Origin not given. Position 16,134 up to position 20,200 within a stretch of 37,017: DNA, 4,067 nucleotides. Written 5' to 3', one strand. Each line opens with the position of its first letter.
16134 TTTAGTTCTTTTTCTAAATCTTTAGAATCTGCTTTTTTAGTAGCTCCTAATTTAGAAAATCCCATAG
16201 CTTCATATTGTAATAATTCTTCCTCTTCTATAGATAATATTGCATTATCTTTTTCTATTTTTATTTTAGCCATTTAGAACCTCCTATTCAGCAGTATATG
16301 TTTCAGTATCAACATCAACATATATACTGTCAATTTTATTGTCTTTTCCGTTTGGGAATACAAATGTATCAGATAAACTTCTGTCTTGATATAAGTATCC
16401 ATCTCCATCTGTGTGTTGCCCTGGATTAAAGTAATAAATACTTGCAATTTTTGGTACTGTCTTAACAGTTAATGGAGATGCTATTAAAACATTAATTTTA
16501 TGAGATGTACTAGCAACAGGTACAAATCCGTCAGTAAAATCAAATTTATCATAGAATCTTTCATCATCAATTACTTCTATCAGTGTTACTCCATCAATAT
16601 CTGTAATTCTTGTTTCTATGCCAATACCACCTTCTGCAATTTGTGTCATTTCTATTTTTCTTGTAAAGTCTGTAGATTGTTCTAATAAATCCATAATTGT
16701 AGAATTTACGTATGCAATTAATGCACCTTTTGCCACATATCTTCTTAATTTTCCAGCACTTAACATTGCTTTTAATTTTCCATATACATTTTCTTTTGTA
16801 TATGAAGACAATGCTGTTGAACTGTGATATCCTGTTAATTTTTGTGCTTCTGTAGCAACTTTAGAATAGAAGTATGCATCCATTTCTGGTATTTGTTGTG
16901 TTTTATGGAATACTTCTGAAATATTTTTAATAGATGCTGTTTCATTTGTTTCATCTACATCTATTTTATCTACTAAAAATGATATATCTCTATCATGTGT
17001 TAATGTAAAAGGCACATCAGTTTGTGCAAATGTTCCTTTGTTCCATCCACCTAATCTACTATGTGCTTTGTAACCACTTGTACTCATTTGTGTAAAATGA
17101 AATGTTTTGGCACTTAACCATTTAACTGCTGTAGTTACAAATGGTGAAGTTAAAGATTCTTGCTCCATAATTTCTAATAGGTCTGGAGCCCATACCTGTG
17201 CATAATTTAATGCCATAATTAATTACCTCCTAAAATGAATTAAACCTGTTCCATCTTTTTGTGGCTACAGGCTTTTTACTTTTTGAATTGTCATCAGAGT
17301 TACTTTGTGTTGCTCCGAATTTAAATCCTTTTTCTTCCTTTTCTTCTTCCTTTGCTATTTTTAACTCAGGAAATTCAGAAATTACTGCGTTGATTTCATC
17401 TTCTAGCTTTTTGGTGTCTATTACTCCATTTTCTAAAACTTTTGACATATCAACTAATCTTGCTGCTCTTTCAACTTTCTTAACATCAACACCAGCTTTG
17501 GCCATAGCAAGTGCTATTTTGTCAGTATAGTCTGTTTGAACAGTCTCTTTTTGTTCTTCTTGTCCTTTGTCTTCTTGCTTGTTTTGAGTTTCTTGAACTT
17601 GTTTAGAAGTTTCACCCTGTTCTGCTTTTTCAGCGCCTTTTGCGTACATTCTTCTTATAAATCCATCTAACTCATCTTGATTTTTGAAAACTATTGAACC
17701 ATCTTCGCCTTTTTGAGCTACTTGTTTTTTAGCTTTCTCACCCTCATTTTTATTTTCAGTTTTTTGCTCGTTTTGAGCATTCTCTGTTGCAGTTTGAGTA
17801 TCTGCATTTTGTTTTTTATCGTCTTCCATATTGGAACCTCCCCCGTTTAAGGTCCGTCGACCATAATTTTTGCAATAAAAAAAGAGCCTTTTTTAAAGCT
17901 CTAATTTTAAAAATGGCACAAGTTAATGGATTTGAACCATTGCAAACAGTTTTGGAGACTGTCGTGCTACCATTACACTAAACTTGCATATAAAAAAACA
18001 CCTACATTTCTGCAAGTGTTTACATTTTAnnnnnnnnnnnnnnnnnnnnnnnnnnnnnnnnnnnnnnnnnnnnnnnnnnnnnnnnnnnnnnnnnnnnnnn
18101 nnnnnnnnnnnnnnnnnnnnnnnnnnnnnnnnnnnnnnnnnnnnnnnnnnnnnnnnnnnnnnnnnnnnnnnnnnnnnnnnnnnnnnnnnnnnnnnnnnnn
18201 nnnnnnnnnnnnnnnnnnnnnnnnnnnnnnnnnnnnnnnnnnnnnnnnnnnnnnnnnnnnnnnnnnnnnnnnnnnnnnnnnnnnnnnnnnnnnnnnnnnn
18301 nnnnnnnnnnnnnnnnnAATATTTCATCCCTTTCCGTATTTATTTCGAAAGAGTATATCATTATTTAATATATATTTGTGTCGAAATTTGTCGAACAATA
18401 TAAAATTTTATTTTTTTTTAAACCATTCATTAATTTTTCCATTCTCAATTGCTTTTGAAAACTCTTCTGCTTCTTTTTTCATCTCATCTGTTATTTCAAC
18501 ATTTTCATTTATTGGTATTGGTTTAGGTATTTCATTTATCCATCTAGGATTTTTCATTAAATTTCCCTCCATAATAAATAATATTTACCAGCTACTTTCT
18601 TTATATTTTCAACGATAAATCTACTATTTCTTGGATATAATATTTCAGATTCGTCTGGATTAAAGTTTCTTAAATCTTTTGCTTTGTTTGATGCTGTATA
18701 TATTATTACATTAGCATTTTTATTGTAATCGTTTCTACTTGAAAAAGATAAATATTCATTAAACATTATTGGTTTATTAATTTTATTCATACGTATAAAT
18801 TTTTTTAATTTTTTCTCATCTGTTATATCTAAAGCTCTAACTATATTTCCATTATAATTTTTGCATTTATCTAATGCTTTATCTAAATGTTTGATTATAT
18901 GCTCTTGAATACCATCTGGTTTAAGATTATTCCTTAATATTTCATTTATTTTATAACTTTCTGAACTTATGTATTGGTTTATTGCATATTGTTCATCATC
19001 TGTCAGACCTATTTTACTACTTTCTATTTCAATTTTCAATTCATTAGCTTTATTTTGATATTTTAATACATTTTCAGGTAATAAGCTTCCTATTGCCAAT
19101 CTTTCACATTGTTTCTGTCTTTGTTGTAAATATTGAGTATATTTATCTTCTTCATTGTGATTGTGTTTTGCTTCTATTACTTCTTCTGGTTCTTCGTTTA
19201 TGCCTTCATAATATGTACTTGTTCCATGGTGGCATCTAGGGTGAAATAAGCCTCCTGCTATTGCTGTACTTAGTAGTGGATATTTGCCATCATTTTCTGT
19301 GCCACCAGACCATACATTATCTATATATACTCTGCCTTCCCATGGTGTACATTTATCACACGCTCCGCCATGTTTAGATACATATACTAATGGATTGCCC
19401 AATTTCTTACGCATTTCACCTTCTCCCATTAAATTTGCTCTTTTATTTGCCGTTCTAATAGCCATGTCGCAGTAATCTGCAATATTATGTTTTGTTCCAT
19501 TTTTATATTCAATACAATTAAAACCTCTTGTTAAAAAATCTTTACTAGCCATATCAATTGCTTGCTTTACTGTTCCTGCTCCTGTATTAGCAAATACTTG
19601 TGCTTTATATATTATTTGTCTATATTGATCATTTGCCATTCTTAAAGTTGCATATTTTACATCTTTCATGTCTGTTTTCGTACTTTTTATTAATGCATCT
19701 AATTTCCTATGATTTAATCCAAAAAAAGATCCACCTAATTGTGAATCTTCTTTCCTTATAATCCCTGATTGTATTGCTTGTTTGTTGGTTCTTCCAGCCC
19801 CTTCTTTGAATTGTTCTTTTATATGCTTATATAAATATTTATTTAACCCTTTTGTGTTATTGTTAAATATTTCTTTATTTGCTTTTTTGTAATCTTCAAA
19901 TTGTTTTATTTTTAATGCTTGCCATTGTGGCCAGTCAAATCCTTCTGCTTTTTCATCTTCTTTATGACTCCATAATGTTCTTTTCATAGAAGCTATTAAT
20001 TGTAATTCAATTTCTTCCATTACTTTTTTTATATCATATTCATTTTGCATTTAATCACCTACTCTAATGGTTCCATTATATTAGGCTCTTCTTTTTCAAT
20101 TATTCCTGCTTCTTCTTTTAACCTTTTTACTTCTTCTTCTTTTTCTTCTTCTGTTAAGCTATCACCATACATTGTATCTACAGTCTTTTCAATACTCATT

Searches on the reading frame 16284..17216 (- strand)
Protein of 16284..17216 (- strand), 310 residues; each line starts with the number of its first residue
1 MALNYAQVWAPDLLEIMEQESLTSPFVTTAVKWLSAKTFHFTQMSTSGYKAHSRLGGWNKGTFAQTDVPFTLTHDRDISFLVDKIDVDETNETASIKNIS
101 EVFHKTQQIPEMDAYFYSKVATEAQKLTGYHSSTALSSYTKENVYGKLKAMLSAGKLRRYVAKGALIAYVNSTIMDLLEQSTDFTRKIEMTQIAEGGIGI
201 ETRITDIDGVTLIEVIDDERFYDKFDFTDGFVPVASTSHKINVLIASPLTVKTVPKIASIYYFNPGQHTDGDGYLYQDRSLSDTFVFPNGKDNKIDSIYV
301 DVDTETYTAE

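Call 9: search_protein_families(library=pfam, proteins=[window:16284-17216:-], max_evalue=0.01)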
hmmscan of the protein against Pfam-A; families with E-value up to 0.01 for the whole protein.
window:16284-17216:- (310 aa): 0 families

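Call 10: search_protein_families(library=phrogs, proteins=[window:16284-17216:-], max_evalue=0.001)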
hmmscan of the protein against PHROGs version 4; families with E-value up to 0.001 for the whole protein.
window:16284-17216:- (310 aa): 1 family
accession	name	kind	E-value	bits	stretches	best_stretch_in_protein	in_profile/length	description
phrog_422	-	head and packaging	5e-76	257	1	1-303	3-293/297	major head protein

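Call 25: search_dna_similar(query=window:16284-17216:-, collection=phages, mode=protein, max_rows=15)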
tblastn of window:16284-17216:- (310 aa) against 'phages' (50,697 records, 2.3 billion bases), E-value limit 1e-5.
Records with a match: 99; places in all: 99; records where one place covers at least 80% of the query: 83.
Best place of each record, by identity: 60-80% 4; <60% 95.
By first word of the organism name: Streptococcus 22; Lactobacillus 14; Clostridium 13; Bacillus 11; Listeria 10; Clostridioides 7; Anaerostipes 3; Bacteriophage 3; Stenotrophomonas 3; Oenococcus 2; and 8 more.
By host as written in the record: - 18; Listeria monocytogenes 7; Lactobacillus helveticus 6; Clostridium difficile 5; Anaerostipes caccae DA844 3; Listeria 3; Lactobacillus johnsonii 3; Streptococcus pneumoniae 16A/1 2; and 41 more.
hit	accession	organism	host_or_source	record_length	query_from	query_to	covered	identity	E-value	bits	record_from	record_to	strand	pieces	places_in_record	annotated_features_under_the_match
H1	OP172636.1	Anaerostipes phage AC844P2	Anaerostipes caccae DA844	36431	1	309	100%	75.0%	2e-155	486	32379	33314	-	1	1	hypothetical protein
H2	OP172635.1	Anaerostipes phage AC844P1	Anaerostipes caccae DA844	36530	1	309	100%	75.0%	2e-155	486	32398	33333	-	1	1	hypothetical protein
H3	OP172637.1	Anaerostipes phage AC844P3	Anaerostipes caccae DA844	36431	1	309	100%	74.7%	2e-154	483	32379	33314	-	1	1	hypothetical protein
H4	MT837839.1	Bacteriophage sp.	human fecal samples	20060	3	308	99%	62.0%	3e-139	439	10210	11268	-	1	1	record has no annotation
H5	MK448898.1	Streptococcus phage Javan284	Streptococcus lutetiensis 33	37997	1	300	97%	46.0%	8e-65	226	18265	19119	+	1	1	main capsid protein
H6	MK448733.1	Streptococcus phage Javan345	Streptococcus oralis 65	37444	1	300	97%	45.3%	1e-65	228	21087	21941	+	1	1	main capsid protein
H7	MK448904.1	Streptococcus phage Javan316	Streptococcus mitis M3-4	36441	1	300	97%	45.3%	4e-65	226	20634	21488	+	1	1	main capsid protein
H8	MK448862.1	Streptococcus phage Javan178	Streptococcus equi 4047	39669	1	300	97%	45.3%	9e-65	226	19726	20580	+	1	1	main capsid protein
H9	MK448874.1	Streptococcus phage Javan206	Streptococcus equinus JB1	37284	1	300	97%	45.3%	1e-63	222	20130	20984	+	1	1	main capsid protein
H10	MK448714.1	Streptococcus phage Javan241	Streptococcus gordonii FSS8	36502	1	292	94%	46.2%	5e-67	232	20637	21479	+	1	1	main capsid protein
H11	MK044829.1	Streptococcus phage 109751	-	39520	1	300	97%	44.7%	2e-64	225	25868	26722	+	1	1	major capsid protein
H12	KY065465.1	Streptococcus phage IPP24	Streptococcus pneumoniae 16A/1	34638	1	300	97%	44.7%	3e-64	224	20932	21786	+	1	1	major capsid protein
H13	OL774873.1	Streptococcus phage MissD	Streptococcus mitis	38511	1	292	94%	45.5%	4e-65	226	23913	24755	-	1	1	major capsid protein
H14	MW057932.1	Campylobacter phage CJLB-5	Campylobacter jejuni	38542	1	292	94%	45.5%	9e-65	226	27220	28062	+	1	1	main capsid protein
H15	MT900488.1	Streptococcus phage SA01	Streptococcus anginosus SA01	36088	1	292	94%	45.5%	2e-64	224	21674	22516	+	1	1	major capsid protein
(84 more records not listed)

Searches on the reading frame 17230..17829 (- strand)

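Call 9: search_protein_families(library=pfam, proteins=[window:17230-17829:-], max_evalue=0.01)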
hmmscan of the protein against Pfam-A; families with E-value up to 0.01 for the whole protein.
window:17230-17829:- (199 aa): 0 families

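Call 10: search_protein_families(library=phrogs, proteins=[window:17230-17829:-], max_evalue=0.001)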
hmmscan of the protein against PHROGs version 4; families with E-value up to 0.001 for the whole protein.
window:17230-17829:- (199 aa): 1 family
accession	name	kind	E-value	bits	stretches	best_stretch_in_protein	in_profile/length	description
phrog_2303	-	head and packaging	2.3e-06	28.6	1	6-197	19-217/219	head scaffolding protein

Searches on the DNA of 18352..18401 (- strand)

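Call 84: search_dna_similar(query=window:18352-18401:-, collection=phages, mode=distant, max_evalue=10, max_rows=40)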
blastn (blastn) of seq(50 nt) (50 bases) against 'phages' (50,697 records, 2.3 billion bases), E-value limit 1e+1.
Records with a match: 99; places in all: 101; records where one place covers at least 80% of the query: 0.
Best place of each record, by identity: >=99% 1; 95-99% 12; 90-95% 70; 80-90% 16.
By first word of the organism name: Flavobacterium 62; Bacillus 12; Prevotella 9; uncultured 3; Salmonella 2; Campylobacter 2; Tenacibaculum 2; Acinetobacter 2; Lachnospiraceae 1; Caudoviricetes 1; and 3 more.
By host as written in the record: Flavobacterium sp. BAL314 62; - 9; Prevotella sp. 9; Bacillus cereus 4; Bacillus anthracis 3; Bacillus anthracis Sterne 2; Bacillus cereus VKM B-370 2; Salmonella enterica subsp. enterica serovar Choleraesuis ATCC 13312 2; and 5 more.
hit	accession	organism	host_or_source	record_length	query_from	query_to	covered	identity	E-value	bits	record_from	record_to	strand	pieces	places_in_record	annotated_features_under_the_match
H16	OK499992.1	Bacillus phage vB_BanS_Nate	Bacillus anthracis Sterne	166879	7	41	70%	83.3%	1e+0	36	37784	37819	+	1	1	none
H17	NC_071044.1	Bacillus phage vB_BanS_Nate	Bacillus anthracis Sterne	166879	7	41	70%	83.3%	1e+0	36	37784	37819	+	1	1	none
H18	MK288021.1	Bacillus phage pW2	Bacillus cereus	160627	17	50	68%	82.4%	4e+0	35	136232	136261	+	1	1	none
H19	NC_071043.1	Bacillus phage pW2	Bacillus cereus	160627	17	50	68%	82.4%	4e+0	35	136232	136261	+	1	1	none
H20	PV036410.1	Lachnospiraceae phage NatCom_40364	Lachnospiraceae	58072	3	35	66%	81.8%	4e+0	34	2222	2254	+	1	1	hypothetical protein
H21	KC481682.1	Bacillus phage vB_BanS-Tsamsa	Bacillus anthracis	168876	20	50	62%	83.9%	4e+0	34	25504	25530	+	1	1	none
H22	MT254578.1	Bacillus phage Izhevsk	Bacillus cereus VKM B-370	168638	20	50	62%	83.9%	4e+0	34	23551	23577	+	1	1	none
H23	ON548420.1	Bacillus phage vB_BanS-Thrax4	Bacillus anthracis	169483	20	50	62%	83.9%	4e+0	34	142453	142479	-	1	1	none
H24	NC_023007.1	Bacillus phage vB_BanS-Tsamsa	Bacillus anthracis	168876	20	50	62%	83.9%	4e+0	34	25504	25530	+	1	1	none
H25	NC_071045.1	Bacillus phage Izhevsk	Bacillus cereus VKM B-370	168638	20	50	62%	83.9%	4e+0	34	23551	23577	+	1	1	none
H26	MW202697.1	Caudoviricetes sp.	Manatee Spring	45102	1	28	56%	89.7%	1e+0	37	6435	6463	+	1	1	hypothetical protein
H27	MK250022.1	Prevotella phage Lak-B3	Prevotella sp.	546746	23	49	54%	89.3%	4e+0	35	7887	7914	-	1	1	record has no annotation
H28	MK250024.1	Prevotella phage Lak-B5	Prevotella sp.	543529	23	49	54%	89.3%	4e+0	35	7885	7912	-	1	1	record has no annotation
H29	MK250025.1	Prevotella phage Lak-B6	Prevotella sp.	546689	23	49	54%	89.3%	4e+0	35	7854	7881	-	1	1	record has no annotation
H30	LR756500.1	uncultured phage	metagenomic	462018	23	48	52%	92.3%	8e-2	39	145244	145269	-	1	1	record has no annotation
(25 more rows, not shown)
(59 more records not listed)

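Call 85: get_annotated_region(hit=H16, flank=600)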
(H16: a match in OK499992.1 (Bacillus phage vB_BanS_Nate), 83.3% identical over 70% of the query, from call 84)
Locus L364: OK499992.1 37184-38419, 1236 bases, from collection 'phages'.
description: Bacillus phage vB_BanS_Nate, complete genome.
organism: Bacillus phage vB_BanS_Nate (NCBI taxid 2894788)
taxonomy: Viruses; Duplodnaviria; Heunggongvirae; Uroviricota; Caudoviricetes; Joanripponvirinae; Natevirus; Natevirus nate
host: Bacillus anthracis Sterne; source: soil; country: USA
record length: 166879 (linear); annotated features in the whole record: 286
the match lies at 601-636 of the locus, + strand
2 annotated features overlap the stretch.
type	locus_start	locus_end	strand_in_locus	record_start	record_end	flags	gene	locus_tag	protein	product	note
CDS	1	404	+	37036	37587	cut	-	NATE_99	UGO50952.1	hypothetical protein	gp99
CDS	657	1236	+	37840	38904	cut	-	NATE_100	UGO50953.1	DNA breaking-rejoining enzyme/site-specific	gp100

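Call 86: get_annotated_region(hit=H20, flank=600)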
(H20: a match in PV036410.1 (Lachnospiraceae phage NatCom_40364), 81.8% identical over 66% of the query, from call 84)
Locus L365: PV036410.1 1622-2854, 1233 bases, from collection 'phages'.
description: Lachnospiraceae phage NatCom_40364, complete genome.
organism: Lachnospiraceae phage NatCom_40364 (NCBI taxid 3403530)
taxonomy: Viruses; Duplodnaviria; Heunggongvirae; Uroviricota; Caudoviricetes; Ca. Heliusvirales
host: Lachnospiraceae; source: human feces; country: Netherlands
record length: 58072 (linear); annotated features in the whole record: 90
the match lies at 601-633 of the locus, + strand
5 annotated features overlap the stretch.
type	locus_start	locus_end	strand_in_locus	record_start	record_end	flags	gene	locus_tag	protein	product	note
CDS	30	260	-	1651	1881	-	-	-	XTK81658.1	hypothetical protein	-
CDS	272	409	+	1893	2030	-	-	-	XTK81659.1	hypothetical protein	-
CDS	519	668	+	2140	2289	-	-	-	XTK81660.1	hypothetical protein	-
CDS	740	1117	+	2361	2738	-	-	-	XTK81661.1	hypothetical protein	-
CDS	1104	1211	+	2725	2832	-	-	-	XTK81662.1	hypothetical protein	-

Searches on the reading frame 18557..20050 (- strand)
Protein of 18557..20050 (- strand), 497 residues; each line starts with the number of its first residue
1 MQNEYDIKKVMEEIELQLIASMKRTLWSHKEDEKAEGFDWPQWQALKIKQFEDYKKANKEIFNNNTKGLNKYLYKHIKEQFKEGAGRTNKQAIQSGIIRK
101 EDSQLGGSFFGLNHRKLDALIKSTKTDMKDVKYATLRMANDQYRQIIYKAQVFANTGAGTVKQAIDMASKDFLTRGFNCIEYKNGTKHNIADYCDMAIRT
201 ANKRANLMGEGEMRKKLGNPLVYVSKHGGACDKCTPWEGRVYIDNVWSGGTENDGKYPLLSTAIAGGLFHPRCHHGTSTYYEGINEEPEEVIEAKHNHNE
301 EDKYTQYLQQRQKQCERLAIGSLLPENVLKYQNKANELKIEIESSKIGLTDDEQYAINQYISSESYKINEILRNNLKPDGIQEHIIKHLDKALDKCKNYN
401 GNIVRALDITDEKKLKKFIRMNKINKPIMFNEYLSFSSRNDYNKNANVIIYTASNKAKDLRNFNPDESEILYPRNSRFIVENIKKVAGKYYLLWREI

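Call 9: search_protein_families(library=pfam, proteins=[window:18557-20050:-], max_evalue=0.01)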
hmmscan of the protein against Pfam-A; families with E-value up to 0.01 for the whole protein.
window:18557-20050:- (497 aa): 2 families
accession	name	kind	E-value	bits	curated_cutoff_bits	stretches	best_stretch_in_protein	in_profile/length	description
PF06152.16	Phage_min_cap2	-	1.1e-39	136.8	26.3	1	6-317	12-326/366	Phage minor capsid protein 2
PF03496.20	ADPrib_exo_Tox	-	5.8e-07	29.5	23.4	1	346-486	13-179/196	ADP-ribosyltransferase exoenzyme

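Call 10: search_protein_families(library=phrogs, proteins=[window:18557-20050:-], max_evalue=0.001)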
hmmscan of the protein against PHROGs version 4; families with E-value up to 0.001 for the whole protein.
window:18557-20050:- (497 aa): 5 families
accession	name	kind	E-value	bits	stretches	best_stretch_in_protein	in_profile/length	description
phrog_581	-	head and packaging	1.2e-64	220.3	1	2-336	27-356/564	minor head protein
phrog_595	-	head and packaging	9.7e-29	102.1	1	44-496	94-511/513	head maturation protease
phrog_12049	-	head and packaging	8.2e-20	72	1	33-317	33-317/745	head morphogenesis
phrog_4611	-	head and packaging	1.8e-16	60.7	1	11-314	10-298/710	minor head protein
phrog_25063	-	unknown function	4.5e-08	34.3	1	427-496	7-77/79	-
